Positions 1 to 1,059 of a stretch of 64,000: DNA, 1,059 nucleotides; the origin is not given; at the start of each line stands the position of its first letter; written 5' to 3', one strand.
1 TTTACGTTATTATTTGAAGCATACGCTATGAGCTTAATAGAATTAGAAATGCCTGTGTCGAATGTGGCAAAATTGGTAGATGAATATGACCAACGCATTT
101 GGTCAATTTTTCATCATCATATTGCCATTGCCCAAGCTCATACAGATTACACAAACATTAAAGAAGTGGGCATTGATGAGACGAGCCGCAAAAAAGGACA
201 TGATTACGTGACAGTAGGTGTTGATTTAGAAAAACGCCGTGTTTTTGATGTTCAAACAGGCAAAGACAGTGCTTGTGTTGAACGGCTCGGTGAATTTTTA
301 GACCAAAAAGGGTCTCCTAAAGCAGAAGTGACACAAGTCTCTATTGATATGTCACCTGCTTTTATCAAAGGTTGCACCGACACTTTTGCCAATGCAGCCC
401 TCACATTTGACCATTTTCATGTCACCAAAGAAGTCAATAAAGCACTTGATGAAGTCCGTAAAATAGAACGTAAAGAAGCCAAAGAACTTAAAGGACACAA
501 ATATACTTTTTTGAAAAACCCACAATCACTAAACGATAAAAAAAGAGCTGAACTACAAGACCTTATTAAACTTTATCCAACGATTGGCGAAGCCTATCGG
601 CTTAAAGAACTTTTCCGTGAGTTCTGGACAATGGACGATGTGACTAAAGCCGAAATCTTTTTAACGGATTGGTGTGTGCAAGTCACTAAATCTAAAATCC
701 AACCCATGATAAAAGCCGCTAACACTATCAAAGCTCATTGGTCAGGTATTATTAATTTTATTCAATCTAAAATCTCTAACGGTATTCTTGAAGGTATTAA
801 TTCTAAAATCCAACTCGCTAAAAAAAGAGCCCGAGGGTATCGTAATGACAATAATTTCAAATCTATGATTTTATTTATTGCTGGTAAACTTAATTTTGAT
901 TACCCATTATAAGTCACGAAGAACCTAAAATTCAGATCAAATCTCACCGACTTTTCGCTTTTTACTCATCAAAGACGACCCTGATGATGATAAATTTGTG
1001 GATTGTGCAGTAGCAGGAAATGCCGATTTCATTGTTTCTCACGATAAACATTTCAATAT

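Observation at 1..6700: Mosaic accessory island whose gene modules are each bounded by the abundant word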

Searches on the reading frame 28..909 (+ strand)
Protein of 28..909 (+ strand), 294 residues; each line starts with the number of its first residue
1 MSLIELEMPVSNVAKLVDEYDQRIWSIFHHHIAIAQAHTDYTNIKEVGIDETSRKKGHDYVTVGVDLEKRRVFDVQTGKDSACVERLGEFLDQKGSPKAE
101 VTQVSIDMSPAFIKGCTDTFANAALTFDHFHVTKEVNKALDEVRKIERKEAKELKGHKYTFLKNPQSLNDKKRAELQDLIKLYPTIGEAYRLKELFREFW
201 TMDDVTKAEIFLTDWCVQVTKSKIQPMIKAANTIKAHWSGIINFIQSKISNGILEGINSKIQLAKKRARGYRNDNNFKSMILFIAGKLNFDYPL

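Call 11: search_protein_families(library=pfam, proteins=[window:28-909:+], max_evalue=0.01)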
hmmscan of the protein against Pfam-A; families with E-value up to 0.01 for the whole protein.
window:28-909:+ (294 aa): 3 families
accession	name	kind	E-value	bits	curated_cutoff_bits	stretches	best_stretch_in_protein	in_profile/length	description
PF01610.23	DDE_Tnp_ISL3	-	1.5e-71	241.5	23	1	47-281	1-240/240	Transposase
PF06782.17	UPF0236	-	0.00029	20.2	24.3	1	65-154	200-287/400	Uncharacterised protein family (UPF0236)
PF13542.12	HTH_Tnp_ISL3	-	0.0013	18.6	27.4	1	7-31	26-50/51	Helix-turn-helix domain of transposase family ISL3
